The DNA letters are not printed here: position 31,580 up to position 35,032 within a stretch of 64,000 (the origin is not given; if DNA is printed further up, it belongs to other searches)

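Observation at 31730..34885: Single polypeptide fusing a CHAT caspase-like protease to a metallo-beta-lactamase-fold (ComEC-C-like) hydrolase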

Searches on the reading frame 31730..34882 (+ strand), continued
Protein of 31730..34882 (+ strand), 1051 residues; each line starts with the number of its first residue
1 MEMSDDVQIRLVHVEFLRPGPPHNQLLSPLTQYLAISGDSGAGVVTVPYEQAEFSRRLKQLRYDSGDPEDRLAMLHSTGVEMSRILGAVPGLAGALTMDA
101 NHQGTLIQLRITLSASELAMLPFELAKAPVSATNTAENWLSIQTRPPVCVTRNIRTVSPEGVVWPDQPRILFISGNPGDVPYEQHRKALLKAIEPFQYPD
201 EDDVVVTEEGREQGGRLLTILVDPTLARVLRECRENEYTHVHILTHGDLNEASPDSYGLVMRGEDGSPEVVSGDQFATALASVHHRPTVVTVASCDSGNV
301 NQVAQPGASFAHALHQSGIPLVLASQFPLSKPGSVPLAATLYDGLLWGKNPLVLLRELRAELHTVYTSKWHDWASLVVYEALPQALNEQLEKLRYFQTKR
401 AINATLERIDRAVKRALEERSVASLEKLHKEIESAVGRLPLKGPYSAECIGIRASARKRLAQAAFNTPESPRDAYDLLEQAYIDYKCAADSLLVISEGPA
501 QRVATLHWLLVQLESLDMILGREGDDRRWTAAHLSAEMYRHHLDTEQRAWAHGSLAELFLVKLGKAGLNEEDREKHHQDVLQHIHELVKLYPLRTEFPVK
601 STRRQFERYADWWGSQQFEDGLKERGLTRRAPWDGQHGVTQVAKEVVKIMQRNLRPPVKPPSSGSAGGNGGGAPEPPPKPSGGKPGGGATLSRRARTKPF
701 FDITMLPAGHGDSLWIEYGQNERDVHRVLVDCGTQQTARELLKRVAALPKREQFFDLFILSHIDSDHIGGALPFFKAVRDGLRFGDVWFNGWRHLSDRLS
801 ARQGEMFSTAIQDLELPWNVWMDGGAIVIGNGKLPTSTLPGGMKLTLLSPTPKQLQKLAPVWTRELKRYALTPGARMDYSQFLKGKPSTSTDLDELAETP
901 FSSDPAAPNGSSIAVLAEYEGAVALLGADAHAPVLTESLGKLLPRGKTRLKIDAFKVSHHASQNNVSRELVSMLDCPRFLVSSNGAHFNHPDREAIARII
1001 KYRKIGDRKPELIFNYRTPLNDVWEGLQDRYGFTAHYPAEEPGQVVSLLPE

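Call 46: predict_structure(alignment_id=A1)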
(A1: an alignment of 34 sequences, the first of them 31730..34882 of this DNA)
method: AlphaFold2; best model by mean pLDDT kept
length: 1051 residues; sequences in the alignment: 34
mean_pLDDT: 75.1   pTM: 0.55
mean pLDDT of the five models: 75.1, 73.9, 73.9, 73.5, 73.0
residues with pLDDT >= 90: 276; 70-90: 404; 50-70: 260; < 50: 111
segments of 3 or more residues with pLDDT < 50: 1-4, 19-31, 126-130, 495-500, 654-690, 793-802, 865-885, 904-907
pLDDT, mean of each block of 10 residues (from residue 1): 46 54 41 54 54 56 55 62 65 64 57 54 50 54 56 61 82 90 92 91 86 93 93 89 83 71 87 87 75 66 61 84 70 78 91 83 64 68 84 90 89 75 76 89 82 91 84 90 91 53 69 94 88 90 87 96 91 96 96 84 94 93 89 90 95 45 28 36 32 73 81 89 92 81 87 92 73 84 90 46 56 78 83 89 91 70 48 34 50 81 53 89 81 80 77 83 70 90 62 80 78 82 83 83 82 63
secondary structure, 60 per line:
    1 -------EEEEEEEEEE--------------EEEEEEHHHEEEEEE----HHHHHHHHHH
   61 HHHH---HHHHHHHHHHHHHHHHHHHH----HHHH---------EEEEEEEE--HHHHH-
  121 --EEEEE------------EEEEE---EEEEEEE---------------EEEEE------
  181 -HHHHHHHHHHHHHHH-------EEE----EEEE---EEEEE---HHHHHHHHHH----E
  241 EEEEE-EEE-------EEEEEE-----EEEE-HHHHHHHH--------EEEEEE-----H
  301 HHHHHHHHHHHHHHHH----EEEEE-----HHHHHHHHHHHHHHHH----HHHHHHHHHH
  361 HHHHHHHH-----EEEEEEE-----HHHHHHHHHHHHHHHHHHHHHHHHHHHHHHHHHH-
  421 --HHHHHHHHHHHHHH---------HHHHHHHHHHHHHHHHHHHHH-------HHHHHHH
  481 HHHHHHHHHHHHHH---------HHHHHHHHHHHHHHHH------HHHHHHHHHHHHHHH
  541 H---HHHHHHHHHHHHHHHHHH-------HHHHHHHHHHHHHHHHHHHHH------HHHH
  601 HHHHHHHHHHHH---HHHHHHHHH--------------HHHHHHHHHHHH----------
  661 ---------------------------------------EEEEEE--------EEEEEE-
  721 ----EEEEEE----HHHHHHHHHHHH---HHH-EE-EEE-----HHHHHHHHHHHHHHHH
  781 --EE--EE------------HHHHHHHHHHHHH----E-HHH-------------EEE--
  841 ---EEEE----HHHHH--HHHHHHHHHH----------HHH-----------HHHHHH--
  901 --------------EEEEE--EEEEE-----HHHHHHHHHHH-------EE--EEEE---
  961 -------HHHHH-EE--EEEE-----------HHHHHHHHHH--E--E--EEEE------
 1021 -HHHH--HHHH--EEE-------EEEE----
elements in order (helices of 4 or more, strands of 3 or more residues): E8-17 E32-37 E41-46 H51-64 H68-87 H92-95 E105-112 H115-119 E123-127 E140-144 E148-154 E170-174 H182-196 E204-206 E211-214 E218-222 H226-235 E240-245 E247-249 E257-262 E268-271 H273-280 E289-294 H300-316 E321-325 H331-346 H351-368 E374-380 H386-419 H423-436 H446-466 H474-494 H504-519 H526-541 H545-562 H570-590 H597-612 H616-624 H639-650 E700-705 E714-719 E725-730 H735-746 E757-759 H765-780 H801-813 E836-838 E844-847 H852-856 H859-868 H893-898 E915-919 E922-926 H932-942 E954-957 H968-972 E978-981 H993-1002 E1011-1014 H1022-1025 H1028-1031 E1034-1036 E1044-1047

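Call 49: fold_search(model_id=the predicted structure, library=pdb)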
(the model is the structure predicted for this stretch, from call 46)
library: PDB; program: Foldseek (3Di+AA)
matches with E <= 10: 908; with E <= 0.001: 0
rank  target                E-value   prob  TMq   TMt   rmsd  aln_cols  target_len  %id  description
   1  4rv1_C                1.6e-03  0.77  0.10  0.18  17.1       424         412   10  Crystal Structure of Engineered Protein. Northeast Structural Genomics Consortium (NESG) Target OR497. (released 2014-12-10)
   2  6s9o_D                2.1e-03  0.82  0.10  0.22  16.8       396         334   12  Designed Armadillo Repeat protein internal Lock1 fused to target peptide KRKRKLKFKR (released 2020-02-19)
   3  4rv1_D                2.5e-03  0.66  0.10  0.18  18.2       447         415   12  Crystal Structure of Engineered Protein. Northeast Structural Genomics Consortium (NESG) Target OR497. (released 2014-12-10)
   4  8tta_D                3.8e-03  0.99  0.11  0.28  17.8       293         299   12  Structure of retromer VPS29-VPS35 (483-796) complexed with Fam21A repeat 21 (1328-1341) (released 2024-08-21)
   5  7nj1_A                8.7e-03  0.82  0.12  0.09  17.9       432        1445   12  CryoEM structure of the human Separase-Securin complex (released 2021-08-04)
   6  5xzx_A                8.7e-03  0.35  0.09  0.16  19.4       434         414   12  Crystal structure of importin-alpha3 bound to the nuclear localization signal of Ran-binding protein 3 (released 2017-08-09)
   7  8r0j_C                1.1e-02  0.77  0.08  0.22  17.3       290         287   11  Crystal structure of the retromer complex VPS29/VPS35 with the ligand bis-1,3-phenyl guanylhydrazone, 2a (released 2024-03-27)
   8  8ga7                  1.1e-02  0.21  0.07  0.12  23.8       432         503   13  Geometrically programmable nanomaterial construction using regularized protein building blocks (released 2024-03-13)
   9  5osh_H                1.2e-02  0.93  0.10  0.28  16.7       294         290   11  Structure of retromer VPS29-VPS35C subunits complexed with RidL N-terminal domain (1-236) (released 2017-12-13)
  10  2r17_C                1.6e-02  0.89  0.11  0.28  17.2       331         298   12  Functional architecture of the retromer cargo-recognition complex (released 2007-10-30)
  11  8r02_C                1.6e-02  0.77  0.09  0.23  17.1       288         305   11  Crystal structure of the retromer complex VPS29/VPS35 with the ligand bis-1,3-phenyl guanylhydrazone, 2a (released 2024-03-27)
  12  5osi_E                1.6e-02  0.95  0.11  0.28  16.5       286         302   10  Structure of retromer VPS29-VPS35C subunits complexed with RidL harpin loop (163-176) (released 2017-12-13)
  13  4wnf_A                2.6e-02  0.99  0.13  0.40   9.6       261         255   12  Crystal structure of the oxidized TPR domain of LGN in complex with Frmpd4/Preso1 at 2.9 Angstrom resolution (released 2015-09-16)
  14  8rks_F                2.6e-02  0.87  0.10  0.26  17.1       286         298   14  Structure of VPS29-VPS35 bound to the LFa motif R21 of Fam21. (released 2024-04-24)
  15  7ue2_A                2.6e-02  0.84  0.11  0.28  17.0       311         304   14  Crystal structure of designed helical repeat protein RPB_PLP3_R6 bound to PLPx6 peptide (released 2023-03-29)
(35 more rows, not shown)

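Call 52: search_solved_structures(query=A1, max_evalue=1)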
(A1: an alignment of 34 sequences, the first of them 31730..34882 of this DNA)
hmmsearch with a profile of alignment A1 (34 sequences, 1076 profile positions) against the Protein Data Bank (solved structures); distinct sequences matched with E-value up to 1: 9.
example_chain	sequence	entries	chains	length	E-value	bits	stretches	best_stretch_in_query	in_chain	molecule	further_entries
9ic4_A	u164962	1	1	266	6e-06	27.6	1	924-1017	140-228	Competence protein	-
30bt_A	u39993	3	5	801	0.00038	21.6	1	925-1017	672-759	Beta-lactamase-like domain | ComEC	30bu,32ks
9vc6_A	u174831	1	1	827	0.1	13.5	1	927-1027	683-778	Competence protein ComEC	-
8hxe_A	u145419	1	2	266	0.56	11.1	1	752-794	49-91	Metallo-beta-lactamase L1 type 3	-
8hxi_A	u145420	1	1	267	0.56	11.1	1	752-794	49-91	Metallo-beta-lactamase L1 type 3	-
8hxi_B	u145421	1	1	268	0.57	11.1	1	752-794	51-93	Metallo-beta-lactamase L1 type 3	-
1sml_A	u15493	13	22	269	0.57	11.1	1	752-794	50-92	PROTEIN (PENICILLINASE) | Metallo-beta-lactamase L1 | Metallo-beta-lactamase L1 type 3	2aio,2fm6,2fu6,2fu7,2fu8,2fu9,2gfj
5evb_A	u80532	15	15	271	0.58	11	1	752-794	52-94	Metallo-beta-lactamase L1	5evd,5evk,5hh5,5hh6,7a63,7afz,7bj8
8a22_BB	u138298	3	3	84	0.95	10.3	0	992-1047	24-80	mS37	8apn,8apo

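Call 74: find_encoding_contigs(protein=P0014, flank=9000, max_places=1)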
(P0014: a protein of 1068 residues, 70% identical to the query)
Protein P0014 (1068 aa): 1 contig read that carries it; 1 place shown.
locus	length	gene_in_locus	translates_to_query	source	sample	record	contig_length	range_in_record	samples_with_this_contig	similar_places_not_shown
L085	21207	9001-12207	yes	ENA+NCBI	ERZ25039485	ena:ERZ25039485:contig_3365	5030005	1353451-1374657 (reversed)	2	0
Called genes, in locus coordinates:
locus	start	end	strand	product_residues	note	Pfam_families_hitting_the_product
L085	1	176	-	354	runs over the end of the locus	-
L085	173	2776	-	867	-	PF20256:MoCoBD_2 (weak), PF02738:MoCoBD_1, PF20256:MoCoBD_2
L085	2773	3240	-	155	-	PF00111:Fer2, PF01799:Fer2_2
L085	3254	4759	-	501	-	-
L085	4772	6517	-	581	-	PF14522:Cytochrome_C7 (faint), PF14537:Cytochrom_c3_2 (faint), PF22113:Mtrc-MtrF_II-IV_dom (faint), PF13435:Cytochrome_C554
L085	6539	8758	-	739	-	PF13442:Cytochrome_CBB3 (faint)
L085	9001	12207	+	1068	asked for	PF12770:CHAT, PF00753:Lactamase_B (faint)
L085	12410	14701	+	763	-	PF00069:Pkinase, PF07714:PK_Tyr_Ser-Thr, PF19276:HD_assoc_2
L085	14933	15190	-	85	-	PF18480:DUF5615 (weak)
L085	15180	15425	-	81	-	PF04255:DUF433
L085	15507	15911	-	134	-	-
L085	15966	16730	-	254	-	PF03476:MOSC_N (weak), PF03473:MOSC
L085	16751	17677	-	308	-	PF23023:Anti-Pycsar_Apyc1, PF00753:Lactamase_B, PF12706:Lactamase_B_2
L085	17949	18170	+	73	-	-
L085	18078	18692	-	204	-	-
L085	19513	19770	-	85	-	-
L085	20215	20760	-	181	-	PF14066:DUF4256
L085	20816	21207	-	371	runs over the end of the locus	PF13506:Glyco_transf_21, PF13641:Glyco_tranf_2_3, PF13632:Glyco_trans_2_3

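Call 75: find_encoding_contigs(protein=P0064, flank=9000, max_places=1)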
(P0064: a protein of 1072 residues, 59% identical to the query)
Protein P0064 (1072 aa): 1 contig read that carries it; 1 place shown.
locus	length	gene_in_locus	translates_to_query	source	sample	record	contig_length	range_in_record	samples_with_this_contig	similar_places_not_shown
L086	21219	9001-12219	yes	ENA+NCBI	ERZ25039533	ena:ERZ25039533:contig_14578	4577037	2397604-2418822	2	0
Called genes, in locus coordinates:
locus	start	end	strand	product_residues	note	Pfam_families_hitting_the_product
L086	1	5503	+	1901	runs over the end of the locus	PF24096:DUF7379, PF12770:CHAT, PF20308:TPR-S (weak)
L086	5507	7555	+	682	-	PF20308:TPR-S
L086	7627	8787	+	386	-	PF09994:T6SS_Tle1-like_cat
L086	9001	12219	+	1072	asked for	PF12770:CHAT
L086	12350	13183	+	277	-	PF00656:Peptidase_C14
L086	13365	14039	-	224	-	PF01925:TauE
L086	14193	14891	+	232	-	PF00392:GntR, PF07729:FCD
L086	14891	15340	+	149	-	PF02310:B12-binding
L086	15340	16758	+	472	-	PF13941:MutL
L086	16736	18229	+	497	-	PF06368:Met_asp_mut_E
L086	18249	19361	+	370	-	PF13378:MR_MLE_C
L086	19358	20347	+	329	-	PF08240:ADH_N, PF00107:ADH_zinc_N, PF13602:ADH_zinc_N_2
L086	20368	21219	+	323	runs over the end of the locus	PF03401:TctC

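Call 76: find_encoding_contigs(protein=P0107, flank=9000, max_places=1)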
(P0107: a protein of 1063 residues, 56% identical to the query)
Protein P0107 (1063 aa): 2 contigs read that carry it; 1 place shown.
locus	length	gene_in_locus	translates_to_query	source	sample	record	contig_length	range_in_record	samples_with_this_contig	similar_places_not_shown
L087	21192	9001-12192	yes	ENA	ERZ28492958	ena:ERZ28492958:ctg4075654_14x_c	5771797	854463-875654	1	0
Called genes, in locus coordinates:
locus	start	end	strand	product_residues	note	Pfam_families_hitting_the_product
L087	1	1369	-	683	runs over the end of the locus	-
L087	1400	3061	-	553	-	PF02636:Methyltransf_28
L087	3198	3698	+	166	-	PF05974:DUF892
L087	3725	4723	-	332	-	PF00561:Abhydrolase_1, PF12146:Hydrolase_4, PF12697:Abhydrolase_6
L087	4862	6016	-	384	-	PF13676:TIR_2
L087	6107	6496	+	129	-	-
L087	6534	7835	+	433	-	PF20308:TPR-S, PF13281:MAP3K_TRAF_bd (weak)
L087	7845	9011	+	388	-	PF09994:T6SS_Tle1-like_cat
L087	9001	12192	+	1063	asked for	PF12770:CHAT, PF00753:Lactamase_B (faint)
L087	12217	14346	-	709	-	PF20703:nSTAND1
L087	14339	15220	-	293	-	PF13289:SIR2_2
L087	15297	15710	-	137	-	-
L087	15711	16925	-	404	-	-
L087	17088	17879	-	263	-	PF01135:PCMT (weak), PF08123:DOT1 (faint), PF13649:Methyltransf_25, PF13847:Methyltransf_31, PF08241:Methyltransf_11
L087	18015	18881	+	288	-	PF00188:CAP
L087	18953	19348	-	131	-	PF11236:DUF3037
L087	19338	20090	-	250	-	PF20613:HipA_2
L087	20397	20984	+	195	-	PF06055:ExoD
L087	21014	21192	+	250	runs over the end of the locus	-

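Call 98: search_protein_families(library=padloc, proteins=[L086:7627-8784:+, L078:6397-7986:+, L086:5507-7552:+, L087:6534-7832:+, L086:12350-13180:+, L060:7995-10028:+, L018:9963-11036:+], max_evalue=0.001)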
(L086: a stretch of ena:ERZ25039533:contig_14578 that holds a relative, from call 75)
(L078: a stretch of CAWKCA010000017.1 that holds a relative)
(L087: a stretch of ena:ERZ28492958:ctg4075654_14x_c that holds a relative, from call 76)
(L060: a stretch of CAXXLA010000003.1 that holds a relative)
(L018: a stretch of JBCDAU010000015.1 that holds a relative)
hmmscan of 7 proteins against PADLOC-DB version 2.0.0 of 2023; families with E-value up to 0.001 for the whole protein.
L086:7627-8784:+ (386 aa): 0 families

L078:6397-7986:+ (530 aa): 0 families

L086:5507-7552:+ (682 aa): 1 family
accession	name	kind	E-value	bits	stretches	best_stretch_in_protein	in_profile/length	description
PDLC00733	Effector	-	5e-05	20.3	1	28-118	267-351/388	TIR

L087:6534-7832:+ (433 aa): 1 family
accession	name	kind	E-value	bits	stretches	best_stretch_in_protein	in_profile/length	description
PDLC00733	Effector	-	7.5e-12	42.8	1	20-112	255-349/388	TIR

L086:12350-13180:+ (277 aa): 1 family
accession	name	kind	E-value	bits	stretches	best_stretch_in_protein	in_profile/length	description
PDLC02987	caspase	-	1.1e-07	29.5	1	34-213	27-149/453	-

L060:7995-10028:+ (678 aa): 1 family
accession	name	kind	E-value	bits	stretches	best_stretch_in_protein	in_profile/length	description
PDLC02016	SAVED_CHAT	-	2.4e-12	44.6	1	218-390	129-267/498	-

L018:9963-11036:+ (358 aa): 5 families
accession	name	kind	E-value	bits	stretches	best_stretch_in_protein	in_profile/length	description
PDLC03854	LmuA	-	3.3e-63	211.9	1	2-329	3-329/345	-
PDLC02158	Avs1a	-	7.9e-41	138.6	2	100-304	132-345/392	-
PDLC03805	RTasMBL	-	1e-33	114.9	1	4-311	3-283/322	DRT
PDLC04676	PDC-M48B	-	2.4e-12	44.3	2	205-277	209-280/357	-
PDLC04677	PDC-M48B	-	5.8e-05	20.5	0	247-301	246-299/339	-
